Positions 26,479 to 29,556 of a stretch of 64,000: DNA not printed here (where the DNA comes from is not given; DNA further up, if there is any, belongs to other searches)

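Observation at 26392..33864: Candidate two-gene defence-like module (kinase-HD + SEFIR-T-C) sitting between Y1-transposase sequences, with a sharp compositional break between the two genes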

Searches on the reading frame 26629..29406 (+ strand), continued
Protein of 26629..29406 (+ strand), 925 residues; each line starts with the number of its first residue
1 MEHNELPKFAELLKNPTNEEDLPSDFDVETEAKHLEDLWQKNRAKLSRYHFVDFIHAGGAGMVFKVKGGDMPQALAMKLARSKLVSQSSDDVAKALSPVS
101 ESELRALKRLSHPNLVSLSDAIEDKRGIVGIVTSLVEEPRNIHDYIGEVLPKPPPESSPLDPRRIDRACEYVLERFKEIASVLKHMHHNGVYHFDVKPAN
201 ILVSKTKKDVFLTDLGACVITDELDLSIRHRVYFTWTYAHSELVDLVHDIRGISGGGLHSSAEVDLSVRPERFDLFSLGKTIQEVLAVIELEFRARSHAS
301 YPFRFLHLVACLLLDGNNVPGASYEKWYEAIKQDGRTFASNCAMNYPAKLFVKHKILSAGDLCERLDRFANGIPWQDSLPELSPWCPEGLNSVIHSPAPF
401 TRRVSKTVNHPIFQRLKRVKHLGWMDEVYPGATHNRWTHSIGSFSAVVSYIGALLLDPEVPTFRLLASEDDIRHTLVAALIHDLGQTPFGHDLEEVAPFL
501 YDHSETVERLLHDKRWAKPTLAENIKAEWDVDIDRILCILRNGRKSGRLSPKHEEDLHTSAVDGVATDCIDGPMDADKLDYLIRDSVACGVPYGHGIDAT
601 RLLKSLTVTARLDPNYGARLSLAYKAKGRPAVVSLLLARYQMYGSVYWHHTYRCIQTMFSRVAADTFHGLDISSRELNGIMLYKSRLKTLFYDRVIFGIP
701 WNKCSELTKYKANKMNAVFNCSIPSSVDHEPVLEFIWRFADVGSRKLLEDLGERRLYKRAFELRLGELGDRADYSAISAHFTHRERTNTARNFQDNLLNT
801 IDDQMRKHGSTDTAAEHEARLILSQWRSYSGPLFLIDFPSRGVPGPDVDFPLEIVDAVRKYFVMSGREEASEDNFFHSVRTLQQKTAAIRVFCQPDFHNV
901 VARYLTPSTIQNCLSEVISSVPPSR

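Call 55: search_solved_structures(query=window:26629-29406:+, max_evalue=0.001)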
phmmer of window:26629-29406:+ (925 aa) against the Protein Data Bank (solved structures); distinct sequences matched with E-value up to 0.001: 115 (the best 60 are shown).
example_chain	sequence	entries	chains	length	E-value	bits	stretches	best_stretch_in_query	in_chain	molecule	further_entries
2q14_A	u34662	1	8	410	6.9e-18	67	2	407-506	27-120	Phosphohydrolase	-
2o6i_A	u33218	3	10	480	7.7e-17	63.6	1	406-659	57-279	HD domain protein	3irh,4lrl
6pwy_A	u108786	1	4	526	3.9e-16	61.2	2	391-493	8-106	ZK177.8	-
2hek_A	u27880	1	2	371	1.2e-15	59.6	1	412-656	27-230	Hypothetical protein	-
9mr6_A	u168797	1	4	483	7.7e-13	50.3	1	391-665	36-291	HD domain-containing protein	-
6tx0_A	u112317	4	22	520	5.3e-11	44.2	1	390-494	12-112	Deoxynucleoside triphosphate triphosphohydrolase SAMHD1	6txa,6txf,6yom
6brg_A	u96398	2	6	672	8.2e-11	43.6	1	390-493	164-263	Deoxynucleoside triphosphate triphosphohydrolase SAMHD1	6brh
5ao1_A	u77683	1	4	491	2.1e-10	42.3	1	390-494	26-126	DEOXYNUCLEOSIDE TRIPHOSPHATE TRIPHOSPHOHYDROLASE SAMHD1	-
6txc_A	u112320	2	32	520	2.5e-10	42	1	390-494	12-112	Deoxynucleoside triphosphate triphosphohydrolase SAMHD1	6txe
8gb1_A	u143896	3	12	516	2.5e-10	42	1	390-494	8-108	Deoxynucleoside triphosphate triphosphohydrolase SAMHD1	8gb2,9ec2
5ao3_A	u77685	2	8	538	2.6e-10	42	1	390-494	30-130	DEOXYNUCLEOSIDE TRIPHOSPHATE TRIPHOSPHOHYDROLASE SAMHD1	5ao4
4q7h_A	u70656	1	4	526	2.6e-10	42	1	390-494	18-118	Deoxynucleoside triphosphate triphosphohydrolase SAMHD1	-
4bzc_A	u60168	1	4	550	2.6e-10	41.9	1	390-494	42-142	DEOXYNUCLEOSIDE TRIPHOSPHATE TRIPHOSPHOHYDROLASE SAMHD1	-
4mz7_A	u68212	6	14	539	2.7e-10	41.9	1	390-494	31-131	Deoxynucleoside triphosphate triphosphohydrolase SAMHD1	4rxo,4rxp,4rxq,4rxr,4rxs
6u6z_A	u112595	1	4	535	2.7e-10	41.9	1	390-494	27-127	Deoxynucleoside triphosphate triphosphohydrolase SAMHD1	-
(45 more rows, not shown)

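Call 56: search_solved_structures(query=A2, max_evalue=0.001)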
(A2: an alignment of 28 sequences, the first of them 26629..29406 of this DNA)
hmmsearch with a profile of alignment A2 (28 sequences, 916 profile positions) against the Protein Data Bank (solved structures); distinct sequences matched with E-value up to 0.001: 2749 (the best 60 are shown).
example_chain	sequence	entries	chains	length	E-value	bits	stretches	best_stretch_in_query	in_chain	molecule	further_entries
2hek_A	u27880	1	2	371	6.3e-42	146.9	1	414-709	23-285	Hypothetical protein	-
2o6i_A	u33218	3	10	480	1.5e-36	129.1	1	412-659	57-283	HD domain protein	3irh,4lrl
2q14_A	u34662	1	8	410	2.7e-33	118.3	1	412-660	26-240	Phosphohydrolase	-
6pwy_A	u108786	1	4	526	5.7e-25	90.8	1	394-691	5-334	ZK177.8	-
9mr6_A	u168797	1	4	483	1.9e-24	89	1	392-662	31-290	HD domain-containing protein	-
4eqm_A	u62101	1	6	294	3.1e-24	88.4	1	59-256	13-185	Protein kinase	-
9ymt_A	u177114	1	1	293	3.8e-24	88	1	59-256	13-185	Serine/Threonine Kinase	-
6brg_A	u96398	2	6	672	8.2e-22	80.3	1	395-601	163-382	Deoxynucleoside triphosphate triphosphohydrolase SAMHD1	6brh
6tx0_A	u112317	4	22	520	9.9e-22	80.1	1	394-659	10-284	Deoxynucleoside triphosphate triphosphohydrolase SAMHD1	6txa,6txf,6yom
4bzc_A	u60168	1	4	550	1.2e-21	79.7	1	392-659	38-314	DEOXYNUCLEOSIDE TRIPHOSPHATE TRIPHOSPHOHYDROLASE SAMHD1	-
4q7h_A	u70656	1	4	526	1.4e-21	79.5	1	393-658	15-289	Deoxynucleoside triphosphate triphosphohydrolase SAMHD1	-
8gb1_A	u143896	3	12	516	1.5e-21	79.5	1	394-659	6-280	Deoxynucleoside triphosphate triphosphohydrolase SAMHD1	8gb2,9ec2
5ao0_A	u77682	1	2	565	1.6e-21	79.4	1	391-658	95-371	DEOXYNUCLEOSIDE TRIPHOSPHATE TRIPHOSPHOHYDROLASE SAMHD1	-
5ao1_A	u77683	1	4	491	1.7e-21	79.3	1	394-658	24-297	DEOXYNUCLEOSIDE TRIPHOSPHATE TRIPHOSPHOHYDROLASE SAMHD1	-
4mz7_A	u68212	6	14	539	1.7e-21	79.3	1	393-658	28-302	Deoxynucleoside triphosphate triphosphohydrolase SAMHD1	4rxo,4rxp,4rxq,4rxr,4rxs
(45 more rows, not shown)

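Call 61: find_encoding_contigs(protein=P0021, flank=7000, max_places=1)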
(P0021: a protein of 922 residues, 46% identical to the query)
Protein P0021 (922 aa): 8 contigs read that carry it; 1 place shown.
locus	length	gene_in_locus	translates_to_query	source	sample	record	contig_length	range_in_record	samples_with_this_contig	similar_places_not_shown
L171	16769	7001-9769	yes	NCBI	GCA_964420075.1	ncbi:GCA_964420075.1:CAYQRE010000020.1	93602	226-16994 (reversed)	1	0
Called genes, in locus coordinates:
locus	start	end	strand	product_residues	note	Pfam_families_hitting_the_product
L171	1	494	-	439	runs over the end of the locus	PF02881:SRP54_N, PF01656:CbiA (faint), PF06414:Zeta_toxin (weak), PF13401:AAA_22 (weak), PF00448:SRP54, PF13207:AAA_17 (weak), PF02978:SRP_SPB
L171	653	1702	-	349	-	PF02230:Abhydrolase_2 (faint), PF12697:Abhydrolase_6 (weak)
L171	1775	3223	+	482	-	PF00224:PK, PF02887:PK_C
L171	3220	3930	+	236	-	PF01694:Rhomboid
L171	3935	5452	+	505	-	PF00149:Metallophos (faint), PF12850:Metallophos_2 (faint)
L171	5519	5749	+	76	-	-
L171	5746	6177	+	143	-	PF01850:PIN (weak)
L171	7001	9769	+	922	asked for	PF00069:Pkinase, PF07714:PK_Tyr_Ser-Thr, PF19276:HD_assoc_2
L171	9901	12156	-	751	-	PF02012:BNR (faint), PF13088:BNR_2 (weak)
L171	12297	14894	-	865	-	PF03176:MMPL, PF02355:SecD_SecF_C (weak)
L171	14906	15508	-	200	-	PF01066:CDP-OH_P_transf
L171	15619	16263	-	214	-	PF01464:SLT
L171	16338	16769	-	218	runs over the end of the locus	?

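Call 62: find_encoding_contigs(protein=P0034, flank=7000, max_places=1)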
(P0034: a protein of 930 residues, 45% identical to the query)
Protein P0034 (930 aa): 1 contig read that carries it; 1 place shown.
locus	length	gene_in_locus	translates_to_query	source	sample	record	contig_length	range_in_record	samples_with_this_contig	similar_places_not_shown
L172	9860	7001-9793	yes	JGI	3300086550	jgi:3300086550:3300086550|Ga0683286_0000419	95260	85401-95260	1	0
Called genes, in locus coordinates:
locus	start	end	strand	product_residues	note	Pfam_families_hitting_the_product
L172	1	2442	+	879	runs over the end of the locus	PF02861:Clp_N, PF23569:NBD_SMAX1, PF00004:AAA, PF17871:AAA_lid_9, PF07724:AAA_2, PF07728:AAA_5, PF00004:AAA, PF10431:ClpB_D2-small, +9 more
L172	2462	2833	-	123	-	PF18480:DUF5615 (weak)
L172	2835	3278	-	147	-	-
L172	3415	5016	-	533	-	PF13088:BNR_2 (weak)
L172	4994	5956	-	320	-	PF13145:Rotamase_2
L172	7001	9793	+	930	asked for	PF00069:Pkinase, PF07714:PK_Tyr_Ser-Thr (weak), PF19276:HD_assoc_2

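Call 63: find_encoding_contigs(protein=P0068, flank=7000, max_places=1)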
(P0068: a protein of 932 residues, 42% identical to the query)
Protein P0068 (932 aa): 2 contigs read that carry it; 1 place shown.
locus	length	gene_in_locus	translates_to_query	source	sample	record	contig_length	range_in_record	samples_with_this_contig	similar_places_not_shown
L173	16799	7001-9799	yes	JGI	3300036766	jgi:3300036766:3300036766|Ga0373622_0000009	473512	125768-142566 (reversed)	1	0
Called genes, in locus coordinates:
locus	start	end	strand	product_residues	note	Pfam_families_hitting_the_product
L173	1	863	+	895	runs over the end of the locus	-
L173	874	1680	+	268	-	-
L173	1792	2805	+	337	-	-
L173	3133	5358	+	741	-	PF01734:Patatin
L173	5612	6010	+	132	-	PF11019:DUF2608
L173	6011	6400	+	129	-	PF11019:DUF2608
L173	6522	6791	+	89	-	-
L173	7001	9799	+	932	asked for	PF00069:Pkinase, PF07714:PK_Tyr_Ser-Thr, PF01966:HD (faint), PF19276:HD_assoc_2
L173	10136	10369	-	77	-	-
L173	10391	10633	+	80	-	-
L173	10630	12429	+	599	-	PF00149:Metallophos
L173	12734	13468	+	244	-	-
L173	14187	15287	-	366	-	PF01381:HTH_3, PF12844:HTH_19 (weak), PF13560:HTH_31, PF06114:Peptidase_M78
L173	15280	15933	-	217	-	-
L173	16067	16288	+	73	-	-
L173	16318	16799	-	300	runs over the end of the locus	PF00561:Abhydrolase_1, PF12697:Abhydrolase_6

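Call 64: find_encoding_contigs(protein=P0076, flank=7000, max_places=1)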
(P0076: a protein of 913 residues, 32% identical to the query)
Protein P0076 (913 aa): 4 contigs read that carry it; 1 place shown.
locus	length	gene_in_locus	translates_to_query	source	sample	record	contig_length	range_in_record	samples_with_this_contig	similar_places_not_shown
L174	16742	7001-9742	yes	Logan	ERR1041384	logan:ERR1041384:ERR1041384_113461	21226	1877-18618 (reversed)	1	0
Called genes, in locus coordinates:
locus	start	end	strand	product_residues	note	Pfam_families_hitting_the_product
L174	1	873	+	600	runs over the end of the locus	PF00589:Phage_integrase (weak)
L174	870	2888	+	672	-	PF00589:Phage_integrase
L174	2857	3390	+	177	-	PF28175:T4SS_LegC2C7 (weak)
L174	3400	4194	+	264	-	PF00303:Thymidylat_synt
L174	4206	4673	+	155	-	PF28121:VPA1267, PF19776:DUF6262 (faint), PF08961:NRBF2 (weak), PF00170:bZIP_1 (faint)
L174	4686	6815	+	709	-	PF23139:OB_YrrC (faint), PF14490:HHH_RecD2, PF13086:AAA_11 (faint), PF13604:AAA_30, PF01443:Viral_helicase1 (faint), PF13245:AAA_19, PF18335:SH3_13 (weak), PF13538:UvrD_C_2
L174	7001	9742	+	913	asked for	PF00069:Pkinase, PF07714:PK_Tyr_Ser-Thr, PF01966:HD (weak), PF19276:HD_assoc_2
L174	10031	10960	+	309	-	PF13676:TIR_2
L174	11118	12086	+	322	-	-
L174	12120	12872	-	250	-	PF13482:RNase_H_2 (faint), PF10108:DNA_pol_B_exo2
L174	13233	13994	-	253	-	-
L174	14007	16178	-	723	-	PF11617:Cu-binding_MopE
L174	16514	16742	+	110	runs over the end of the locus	PF13560:HTH_31 (weak), PF01381:HTH_3 (weak)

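Call 66: search_protein_families(library=padloc, proteins=[L174:10031-10960:+, L174:11118-12086:+, L174:4686-6815:+, L174:7001-9742:+, L173:3133-5358:+, L173:10630-12429:+], max_evalue=0.001)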
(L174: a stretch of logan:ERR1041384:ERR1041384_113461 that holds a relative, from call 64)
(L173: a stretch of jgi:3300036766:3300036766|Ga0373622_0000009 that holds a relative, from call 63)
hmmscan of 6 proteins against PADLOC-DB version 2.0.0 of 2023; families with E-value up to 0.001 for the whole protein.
L174:10031-10960:+ (309 aa): 5 families
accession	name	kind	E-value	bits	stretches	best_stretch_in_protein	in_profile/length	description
PDLC00436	ThsB1|ThsB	-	4.4e-07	27.6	1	177-271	27-125/183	TIR-like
PDLC02012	SAVED5--SAVED_TIR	-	5.4e-06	23.8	1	183-266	11-95/404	-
PDLC00419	ThsB1|ThsB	-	0.00025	18.9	1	168-259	10-105/165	TIR-like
PDLC05062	PDC-S66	-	0.00048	17.7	1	175-233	138-197/282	-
PDLC03957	bSEFIR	-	0.00063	17.6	1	172-235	27-91/412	-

L174:11118-12086:+ (322 aa): 2 families
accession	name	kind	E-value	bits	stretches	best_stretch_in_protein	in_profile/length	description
PDLC04715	PDC-M58A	-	3.5e-08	31.6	1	22-142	10-130/154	-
PDLC03852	LmuA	-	7.6e-05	20.8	1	19-134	18-137/336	-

L174:4686-6815:+ (709 aa): 12 families
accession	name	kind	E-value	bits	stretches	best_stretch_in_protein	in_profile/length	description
PDLC01734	typeIV_RecD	-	8.9e-54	180.9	1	198-687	200-718/763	RecD_0_IVD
PDLC05065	PDC-S68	-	2.7e-47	159.2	2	209-472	477-757/1221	-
PDLC05064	PDC-S68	-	6.6e-47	157.9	2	327-469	680-833/1273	-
PDLC05066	PDC-S68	-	4e-40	135.7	2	323-469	569-730/1202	-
PDLC01148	RecD_like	-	3.3e-38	129.5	2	213-594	205-568/719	RecD/Tra ATPase fused to N-terminal HHH domain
PDLC05035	PDC-S53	-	8.2e-21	71.8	1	319-611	480-757/900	-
PDLC04475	PDC-M16A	-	5.8e-20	69.4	2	330-411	9-95/721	-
PDLC04476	PDC-M16A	-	3.6e-17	60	2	348-414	26-92/691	-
PDLC04472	PDC-M16A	-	8.5e-12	42.2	1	351-411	244-304/930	-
PDLC04474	PDC-M16A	-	8.6e-12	42.3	1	349-426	237-314/917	-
PDLC03921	MkoA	-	2.3e-06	23.6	1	312-369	1007-1064/1607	-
PDLC03920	MkoA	-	0.00051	16.4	0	445-462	815-832/1112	-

L174:7001-9742:+ (913 aa): 19 families
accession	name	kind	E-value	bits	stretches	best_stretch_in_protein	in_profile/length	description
PDLC04138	mad6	-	4.1e-19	66.9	1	54-290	60-262/659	mads_6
PDLC04042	PD-T4-6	-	7.3e-11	40.2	1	54-219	18-166/292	-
PDLC04057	PD-T4-6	-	4.2e-08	30.6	1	98-214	58-158/443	-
PDLC04047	PD-T4-6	-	9.5e-08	29.5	1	45-218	10-165/327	-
PDLC04041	PD-T4-6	-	1.3e-07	29.2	1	54-211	37-178/443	-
PDLC04060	PD-T4-6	-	1.3e-07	28.9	1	54-213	17-157/486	-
PDLC01088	C3a189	-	2.4e-07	27.7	1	53-278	5-202/840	kinase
PDLC04054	PD-T4-6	-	2.6e-07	28.4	1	154-232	106-180/347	-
PDLC04053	PD-T4-6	-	3.4e-07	28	1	54-219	18-166/311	-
PDLC04064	PD-T4-6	-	1.3e-06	25.7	1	81-216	53-171/369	-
PDLC04039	PD-T4-6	-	3.8e-06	24.2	1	182-235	132-185/458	-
PDLC04055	PD-T4-6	-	4e-06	23.9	1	74-232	99-240/496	-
PDLC04048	PD-T4-6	-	5.1e-06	24.1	1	93-215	56-162/354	-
PDLC04061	PD-T4-6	-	7e-06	23.8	1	54-218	25-174/510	-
PDLC04050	PD-T4-6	-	3e-05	21.1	1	51-213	69-212/480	-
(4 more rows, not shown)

L173:3133-5358:+ (741 aa): 0 families

L173:10630-12429:+ (599 aa): 3 families
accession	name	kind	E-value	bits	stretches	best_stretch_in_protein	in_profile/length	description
PDLC04908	PDC-S10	-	4.6e-08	30.6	1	63-123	26-80/223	-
PDLC00736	Effector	-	0.00014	19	0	53-115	26-86/561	Endonuclease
PDLC05051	PDC-S60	-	0.00029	17.1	0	11-116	1-90/1027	-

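Call 67: search_protein_families(library=pfam, proteins=[L174:10031-10960:+, L174:11118-12086:+], max_evalue=0.01)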
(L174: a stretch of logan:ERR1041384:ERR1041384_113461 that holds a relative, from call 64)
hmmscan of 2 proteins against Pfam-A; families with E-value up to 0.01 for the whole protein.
L174:10031-10960:+ (309 aa): 2 families
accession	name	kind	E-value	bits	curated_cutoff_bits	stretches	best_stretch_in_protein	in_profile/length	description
PF13676.11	TIR_2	-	4.4e-14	53.4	28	1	189-292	2-104/122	TIR domain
PF08937.16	ThsB_TIR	-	0.0041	17.9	21.2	1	226-266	47-87/100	Thoeris protein ThsB, TIR-like domain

L174:11118-12086:+ (322 aa): 0 families
